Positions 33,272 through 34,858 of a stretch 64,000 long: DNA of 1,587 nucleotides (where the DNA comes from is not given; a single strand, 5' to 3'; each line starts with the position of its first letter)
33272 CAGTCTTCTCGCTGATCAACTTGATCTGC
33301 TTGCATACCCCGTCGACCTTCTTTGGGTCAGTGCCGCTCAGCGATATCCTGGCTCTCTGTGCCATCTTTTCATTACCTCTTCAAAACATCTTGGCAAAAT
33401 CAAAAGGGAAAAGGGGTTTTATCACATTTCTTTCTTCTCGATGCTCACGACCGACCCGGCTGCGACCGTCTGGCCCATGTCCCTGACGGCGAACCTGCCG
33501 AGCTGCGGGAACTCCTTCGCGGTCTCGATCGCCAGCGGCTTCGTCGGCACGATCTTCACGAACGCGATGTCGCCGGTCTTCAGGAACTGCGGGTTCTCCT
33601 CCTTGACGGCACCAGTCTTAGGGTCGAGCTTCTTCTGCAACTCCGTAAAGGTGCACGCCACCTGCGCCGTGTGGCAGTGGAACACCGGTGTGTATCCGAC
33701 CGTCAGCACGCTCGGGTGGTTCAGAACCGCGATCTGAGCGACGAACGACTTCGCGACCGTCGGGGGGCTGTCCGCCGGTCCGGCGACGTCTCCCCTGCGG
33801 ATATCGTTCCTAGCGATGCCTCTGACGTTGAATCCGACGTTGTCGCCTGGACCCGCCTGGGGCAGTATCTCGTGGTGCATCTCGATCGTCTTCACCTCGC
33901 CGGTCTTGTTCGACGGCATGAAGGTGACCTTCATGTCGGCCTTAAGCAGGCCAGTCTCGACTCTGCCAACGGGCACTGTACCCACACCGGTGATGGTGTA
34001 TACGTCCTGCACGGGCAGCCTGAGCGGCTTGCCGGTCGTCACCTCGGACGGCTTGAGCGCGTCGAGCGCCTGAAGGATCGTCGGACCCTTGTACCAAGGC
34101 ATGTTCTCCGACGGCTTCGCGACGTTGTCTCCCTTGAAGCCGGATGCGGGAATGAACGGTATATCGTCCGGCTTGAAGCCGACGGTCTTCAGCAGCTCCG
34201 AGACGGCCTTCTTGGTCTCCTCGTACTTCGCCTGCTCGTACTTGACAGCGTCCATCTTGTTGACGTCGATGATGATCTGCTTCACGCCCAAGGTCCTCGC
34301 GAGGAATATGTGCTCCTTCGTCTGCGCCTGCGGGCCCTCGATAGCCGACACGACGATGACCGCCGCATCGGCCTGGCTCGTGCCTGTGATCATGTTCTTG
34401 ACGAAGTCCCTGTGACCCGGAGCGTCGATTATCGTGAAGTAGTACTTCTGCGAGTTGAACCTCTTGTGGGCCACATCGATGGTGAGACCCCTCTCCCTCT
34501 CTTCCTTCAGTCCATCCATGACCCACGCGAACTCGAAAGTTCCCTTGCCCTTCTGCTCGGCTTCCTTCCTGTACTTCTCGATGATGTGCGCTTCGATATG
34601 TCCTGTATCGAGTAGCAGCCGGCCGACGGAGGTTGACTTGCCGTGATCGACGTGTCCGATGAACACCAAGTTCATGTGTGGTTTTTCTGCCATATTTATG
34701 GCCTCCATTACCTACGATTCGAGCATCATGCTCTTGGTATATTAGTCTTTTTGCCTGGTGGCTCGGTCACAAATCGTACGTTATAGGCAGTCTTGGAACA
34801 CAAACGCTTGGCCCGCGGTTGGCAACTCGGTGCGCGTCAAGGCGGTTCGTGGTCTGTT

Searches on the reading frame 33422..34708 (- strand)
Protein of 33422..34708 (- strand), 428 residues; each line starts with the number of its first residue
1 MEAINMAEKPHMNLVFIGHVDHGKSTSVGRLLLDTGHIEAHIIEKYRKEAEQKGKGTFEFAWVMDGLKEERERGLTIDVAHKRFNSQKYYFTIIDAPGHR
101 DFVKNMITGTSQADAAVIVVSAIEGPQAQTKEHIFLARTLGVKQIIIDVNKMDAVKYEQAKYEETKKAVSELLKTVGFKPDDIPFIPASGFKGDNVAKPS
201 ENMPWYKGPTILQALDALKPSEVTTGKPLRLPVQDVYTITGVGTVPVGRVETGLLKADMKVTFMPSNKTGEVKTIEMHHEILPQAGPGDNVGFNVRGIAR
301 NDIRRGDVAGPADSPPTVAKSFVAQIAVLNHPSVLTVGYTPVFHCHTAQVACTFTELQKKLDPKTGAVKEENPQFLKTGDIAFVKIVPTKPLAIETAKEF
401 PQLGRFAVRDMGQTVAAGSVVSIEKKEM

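Call 42: search_protein_families(library=pfam, proteins=[window:33422-34708:-], max_evalue=0.001)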
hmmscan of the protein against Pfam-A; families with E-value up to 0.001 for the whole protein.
window:33422-34708:- (428 aa): 5 families
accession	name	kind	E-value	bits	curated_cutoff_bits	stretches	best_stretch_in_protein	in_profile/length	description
PF00009.33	GTP_EFTU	-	3.7e-59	199.9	26.5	1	9-218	1-185/188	Elongation factor Tu GTP binding domain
PF22594.2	GTP-eEF1A_C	-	2.8e-38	130.8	27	1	321-420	1-100/101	GTP-eEF1A C-terminal domain-like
PF03143.23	GTP_EFTU_D3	-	2.1e-29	102.4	27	1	316-423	2-105/106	Elongation factor Tu C-terminal domain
PF03144.31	GTP_EFTU_D2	-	1.2e-18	67.7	30.3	1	243-308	1-71/73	Elongation factor Tu domain 2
PF01926.29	MMR_HSR1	-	0.00087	19.8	21.9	0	68-147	25-109/113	50S ribosome-binding GTPase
